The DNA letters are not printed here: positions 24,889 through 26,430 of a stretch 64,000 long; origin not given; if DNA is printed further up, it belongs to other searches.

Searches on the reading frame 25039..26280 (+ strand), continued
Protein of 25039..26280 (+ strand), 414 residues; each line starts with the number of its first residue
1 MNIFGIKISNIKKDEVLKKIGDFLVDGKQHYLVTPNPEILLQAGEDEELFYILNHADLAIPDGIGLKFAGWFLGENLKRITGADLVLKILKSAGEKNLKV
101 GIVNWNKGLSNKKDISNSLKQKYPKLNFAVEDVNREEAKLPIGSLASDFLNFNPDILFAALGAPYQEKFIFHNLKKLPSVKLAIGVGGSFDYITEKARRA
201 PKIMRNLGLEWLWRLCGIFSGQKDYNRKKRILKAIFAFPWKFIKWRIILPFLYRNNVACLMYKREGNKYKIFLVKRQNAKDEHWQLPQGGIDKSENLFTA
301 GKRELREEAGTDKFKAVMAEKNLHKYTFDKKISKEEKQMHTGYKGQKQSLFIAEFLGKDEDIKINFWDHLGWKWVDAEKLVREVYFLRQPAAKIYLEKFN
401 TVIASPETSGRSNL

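Call 21: find_related_loci(query=A1, collection=genome_contigs, flank=6000)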
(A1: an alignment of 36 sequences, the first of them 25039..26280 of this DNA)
Query A1 (414 aa) in genome_contigs; peptide patterns used: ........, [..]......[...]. (x = any residue, [..] = any of these).
274 stretches matched a pattern; 201 encode a relative of the query (tblastn E <= 1e-3); the best 80 are kept; 80 distinct loci.
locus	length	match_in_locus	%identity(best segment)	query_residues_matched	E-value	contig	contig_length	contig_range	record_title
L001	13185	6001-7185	57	1-403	1e-148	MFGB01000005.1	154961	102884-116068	MAG: Candidatus Falkowbacteria bacterium RIFOXYA2_FULL_47_19 rifoxya2_full_scaffold_187, whole genome shotgun sequence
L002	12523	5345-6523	58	1-402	1e-146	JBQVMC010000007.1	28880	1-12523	MAG: Methanosarcinaceae archaeon isolate Jaco_10860_bin3 c_000000000007, whole genome shotgun sequence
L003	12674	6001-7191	59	9-403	1e-145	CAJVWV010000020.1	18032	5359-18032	TPA_asm: uncultured bacterium isolate DRR093004_bin.4_MetaBAT_v2.12.1_MAG genome assembly, contig: NODE_1813_length_1803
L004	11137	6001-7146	58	1-397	5e-145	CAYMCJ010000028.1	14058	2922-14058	MAG TPA_asm: uncultured Gammaproteobacteria bacterium isolate SRP178699_co1_454 genome assembly, contig: NODE_5689_lengt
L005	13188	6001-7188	58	1-403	9e-144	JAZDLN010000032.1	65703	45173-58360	MAG: Candidatus Falkowbacteria bacterium isolate MEGAHIT-group-0.601 k141_2669087, whole genome shotgun sequence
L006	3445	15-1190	58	1-405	8e-149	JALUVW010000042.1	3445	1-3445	MAG: Candidatus Falkowbacteria bacterium isolate 128-326_metabat2_scaf2bin.076 128-326_scaffold_17290_c1, whole genome s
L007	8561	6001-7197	58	1-403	4e-143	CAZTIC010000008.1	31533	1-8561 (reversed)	MAG TPA_asm: uncultured Gammaproteobacteria bacterium isolate SRP191223_co1_14 genome assembly, contig: NODE_1100_length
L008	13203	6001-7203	56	1-402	1e-141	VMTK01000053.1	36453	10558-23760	MAG: Candidatus Falkowbacteria bacterium isolate S3_17 k141_4147, whole genome shotgun sequence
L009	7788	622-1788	56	1-404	3e-140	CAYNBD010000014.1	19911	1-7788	MAG TPA_asm: uncultured Gammaproteobacteria bacterium isolate binchicken_co129_838 genome assembly, contig: NODE_7807_le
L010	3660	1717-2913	56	1-402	6e-144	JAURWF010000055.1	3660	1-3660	MAG: bacterium isolate E10_concoct.bin.1_sub E10_k141_303964, whole genome shotgun sequence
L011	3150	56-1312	56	11-403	9e-146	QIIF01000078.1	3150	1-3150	MAG: Candidatus Falkowbacteria bacterium isolate SZUA-104 Ga0063293_10058246, whole genome shotgun sequence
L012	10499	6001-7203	53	1-403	3e-139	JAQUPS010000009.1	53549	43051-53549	MAG: Patescibacteria group bacterium isolate STD1_31 NODE_1175_length_53549_cov_6.838531_Sandtown_D1, whole genome shotg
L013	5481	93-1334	55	1-402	2e-138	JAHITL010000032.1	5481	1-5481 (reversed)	MAG: Patescibacteria group bacterium isolate MM_PC_MetaG.mb.212 MM_PC_MetaG.mb.212_k141_201587, whole genome shotgun seq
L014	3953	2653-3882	54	1-406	3e-140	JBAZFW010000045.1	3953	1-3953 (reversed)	MAG: Patescibacteria group bacterium isolate SO_2017_LW3_29 NODE_90559_length_3953_cov_2.649242_LW162_2017, whole genome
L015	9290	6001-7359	51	1-412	2e-136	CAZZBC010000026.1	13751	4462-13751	MAG TPA_asm: uncultured Gammaproteobacteria bacterium isolate binchicken_co232_117 genome assembly, contig: NODE_8781_le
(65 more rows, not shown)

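Call 24: find_encoding_contigs(protein=P0101, flank=10000, max_places=2)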
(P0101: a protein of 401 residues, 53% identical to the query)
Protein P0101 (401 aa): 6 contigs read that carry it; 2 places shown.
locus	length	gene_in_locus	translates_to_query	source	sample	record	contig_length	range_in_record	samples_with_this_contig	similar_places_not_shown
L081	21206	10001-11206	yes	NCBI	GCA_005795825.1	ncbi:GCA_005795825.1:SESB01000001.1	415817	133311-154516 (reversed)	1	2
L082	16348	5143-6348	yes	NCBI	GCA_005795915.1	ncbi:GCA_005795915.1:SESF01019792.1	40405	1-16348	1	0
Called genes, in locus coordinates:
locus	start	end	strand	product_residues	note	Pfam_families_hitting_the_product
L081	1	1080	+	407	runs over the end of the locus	PF13439:Glyco_transf_4, PF13477:Glyco_trans_4_2 (faint), PF13579:Glyco_trans_4_4, PF00534:Glycos_transf_1, PF13692:Glyco_trans_1_4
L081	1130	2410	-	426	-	-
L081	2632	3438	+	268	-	PF02706:Wzz (weak)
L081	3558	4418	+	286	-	-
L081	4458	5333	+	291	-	-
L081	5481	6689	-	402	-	PF00801:PKD (faint)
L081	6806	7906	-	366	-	PF09314:DUF1972, PF13439:Glyco_transf_4, PF13579:Glyco_trans_4_4, PF00534:Glycos_transf_1, PF13692:Glyco_trans_1_4, PF13524:Glyco_trans_1_2 (weak)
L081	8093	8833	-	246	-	PF13489:Methyltransf_23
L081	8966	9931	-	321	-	PF01544:CorA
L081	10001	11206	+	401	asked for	PF03808:Glyco_tran_WecG, PF00293:NUDIX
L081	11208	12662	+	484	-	PF00749:tRNA-synt_1c, PF19269:Anticodon_2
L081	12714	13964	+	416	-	PF01551:Peptidase_M23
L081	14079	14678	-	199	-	-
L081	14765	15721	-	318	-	PF13102:Phage_int_SAM_5 (weak), PF02899:Phage_int_SAM_1, PF13495:Phage_int_SAM_4 (weak), PF00589:Phage_integrase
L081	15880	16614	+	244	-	-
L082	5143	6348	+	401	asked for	PF03808:Glyco_tran_WecG, PF00293:NUDIX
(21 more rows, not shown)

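Call 25: find_encoding_contigs(protein=P0001, flank=10000, max_places=2)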
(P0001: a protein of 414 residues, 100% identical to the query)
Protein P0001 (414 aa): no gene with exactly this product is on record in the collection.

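Call 39: predict_structure(alignment_id=A2)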
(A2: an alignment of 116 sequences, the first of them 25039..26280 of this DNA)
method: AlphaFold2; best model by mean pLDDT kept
length: 414 residues; sequences in the alignment: 116
mean_pLDDT: 91.5   pTM: 0.82
mean pLDDT of the five models: 91.5, 91.0, 90.8, 90.3, 90.1
residues with pLDDT >= 90: 329; 70-90: 55; 50-70: 25; < 50: 5
segments of 3 or more residues with pLDDT < 50: 411-414
pLDDT, mean of each block of 10 residues (from residue 1): 93 97 98 96 91 95 94 94 96 98 95 98 98 78 84 98 94 96 96 94 90 74 73 90 93 96 97 90 94 95 97 98 90 59 91 98 90 98 96 98 79 44
secondary structure, 60 per line:
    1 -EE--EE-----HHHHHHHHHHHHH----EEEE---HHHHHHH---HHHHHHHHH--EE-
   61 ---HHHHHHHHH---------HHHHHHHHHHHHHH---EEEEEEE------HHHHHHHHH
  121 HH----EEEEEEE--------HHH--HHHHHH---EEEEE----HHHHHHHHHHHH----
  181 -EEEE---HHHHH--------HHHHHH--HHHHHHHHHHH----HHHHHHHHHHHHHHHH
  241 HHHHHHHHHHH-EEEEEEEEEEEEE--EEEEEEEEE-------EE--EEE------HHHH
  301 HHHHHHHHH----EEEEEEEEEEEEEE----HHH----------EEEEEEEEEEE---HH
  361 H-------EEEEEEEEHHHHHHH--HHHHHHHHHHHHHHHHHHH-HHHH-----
elements in order: H13-25 E30-33 H37-43 H47-55 H64-72 H82-95 E99-105 H112-122 E127-133 H147-152 E156-160 H165-176 E182-185 H189-193 H202-207 H210-220 H225-251 E253-265 E268-276 E288-290 H297-309 E314-327 E345-355 E369-376 H377-383 H386-404 H406-409

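Call 43: fold_search(model_id=the predicted structure, library=pdb)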
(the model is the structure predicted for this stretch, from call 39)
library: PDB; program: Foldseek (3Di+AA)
matches with E <= 10: 1504; with E <= 0.001: 357
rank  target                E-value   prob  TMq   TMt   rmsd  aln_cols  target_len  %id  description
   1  5wfg_A                5.1e-16  1.00  0.42  0.87   2.8       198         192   33  Crystal structure of the TarA wall teichoic acid glycosyltransferase bound to UDP (released 2019-01-16)
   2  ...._C                5.8e-16  1.00  0.41  0.84   3.0       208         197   32  Crystal structure of TagA with UDP-GlcNAc (released 2021-12-29)
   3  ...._B                6.1e-16  1.00  0.43  0.86   2.9       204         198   34  Crystal structure of TagA with UDP-GlcNAc (released 2021-12-29)
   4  5wb4_B                6.1e-16  1.00  0.41  0.85   2.9       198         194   34  Crystal structure of the TarA wall teichoic acid glycosyltransferase (released 2019-01-16)
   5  5wb4_C                6.5e-16  1.00  0.42  0.86   2.8       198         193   34  Crystal structure of the TarA wall teichoic acid glycosyltransferase (released 2019-01-16)
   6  5wb4_F                8.2e-16  1.00  0.42  0.86   2.8       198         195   34  Crystal structure of the TarA wall teichoic acid glycosyltransferase (released 2019-01-16)
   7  5wb4_A                1.6e-15  1.00  0.41  0.84   3.4       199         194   34  Crystal structure of the TarA wall teichoic acid glycosyltransferase (released 2019-01-16)
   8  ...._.                2.1e-15  1.00  0.43  0.86   2.8       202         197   34  Crystal structure of TagA with UDP-GlcNAc (released 2021-12-29)
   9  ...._A                3.3e-15  1.00  0.41  0.83   3.5       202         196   34  Crystal structure of TagA with UDP-ManNAc (released 2021-12-29)
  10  5wb4_E                5.3e-15  1.00  0.40  0.84   3.5       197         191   34  Crystal structure of the TarA wall teichoic acid glycosyltransferase (released 2019-01-16)
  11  5wfg_E                2.1e-14  1.00  0.42  0.85   3.0       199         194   34  Crystal structure of the TarA wall teichoic acid glycosyltransferase bound to UDP (released 2019-01-16)
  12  5wfg_F                2.6e-14  1.00  0.41  0.86   3.0       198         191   33  Crystal structure of the TarA wall teichoic acid glycosyltransferase bound to UDP (released 2019-01-16)
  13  5wfg_B                2.6e-14  1.00  0.40  0.83   3.6       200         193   34  Crystal structure of the TarA wall teichoic acid glycosyltransferase bound to UDP (released 2019-01-16)
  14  5wfg_C                5.4e-14  1.00  0.41  0.86   2.9       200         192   33  Crystal structure of the TarA wall teichoic acid glycosyltransferase bound to UDP (released 2019-01-16)
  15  4s2y_A                4.8e-12  1.00  0.32  0.80   2.6       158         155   26  Structure of E. coli RppH bound to RNA and three magnesium ions (released 2015-02-11)
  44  1rya_A                7.8e-08  1.00  0.26  0.59   4.2       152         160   15  Crystal Structure of the E. coli GDP-mannose mannosyl hydrolase in complex with GDP and MG (released 2004-06-22)
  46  2i8t_A                1.1e-07  1.00  0.26  0.61   4.2       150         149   15  GDP-mannose mannosyl hydrolase-calcium-GDP-mannose complex (released 2007-06-19)
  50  2i8t_B                1.3e-07  1.00  0.26  0.62   4.3       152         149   15  GDP-mannose mannosyl hydrolase-calcium-GDP-mannose complex (released 2007-06-19)
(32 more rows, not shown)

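Call 62: search_solved_structures(query=A2, max_evalue=1e-20, show_alignments=1)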
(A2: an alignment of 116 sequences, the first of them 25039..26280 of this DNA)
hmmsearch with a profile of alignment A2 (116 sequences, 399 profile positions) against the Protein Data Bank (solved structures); distinct sequences matched with E-value up to 1e-20: 4.
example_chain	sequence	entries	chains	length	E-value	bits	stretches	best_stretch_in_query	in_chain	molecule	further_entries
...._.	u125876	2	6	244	6.6e-52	180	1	1-237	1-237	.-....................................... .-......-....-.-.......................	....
5wfg_A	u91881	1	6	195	5.8e-39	137.4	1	1-194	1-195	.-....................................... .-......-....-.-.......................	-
5wb4_A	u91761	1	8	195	6e-39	137.3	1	1-194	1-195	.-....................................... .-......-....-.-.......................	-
1f3y_A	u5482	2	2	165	2e-21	79.6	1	245-392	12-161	DIADENOSINE 5',5'''-P1,P4-TETRAPHOSPHATE HYDROLASE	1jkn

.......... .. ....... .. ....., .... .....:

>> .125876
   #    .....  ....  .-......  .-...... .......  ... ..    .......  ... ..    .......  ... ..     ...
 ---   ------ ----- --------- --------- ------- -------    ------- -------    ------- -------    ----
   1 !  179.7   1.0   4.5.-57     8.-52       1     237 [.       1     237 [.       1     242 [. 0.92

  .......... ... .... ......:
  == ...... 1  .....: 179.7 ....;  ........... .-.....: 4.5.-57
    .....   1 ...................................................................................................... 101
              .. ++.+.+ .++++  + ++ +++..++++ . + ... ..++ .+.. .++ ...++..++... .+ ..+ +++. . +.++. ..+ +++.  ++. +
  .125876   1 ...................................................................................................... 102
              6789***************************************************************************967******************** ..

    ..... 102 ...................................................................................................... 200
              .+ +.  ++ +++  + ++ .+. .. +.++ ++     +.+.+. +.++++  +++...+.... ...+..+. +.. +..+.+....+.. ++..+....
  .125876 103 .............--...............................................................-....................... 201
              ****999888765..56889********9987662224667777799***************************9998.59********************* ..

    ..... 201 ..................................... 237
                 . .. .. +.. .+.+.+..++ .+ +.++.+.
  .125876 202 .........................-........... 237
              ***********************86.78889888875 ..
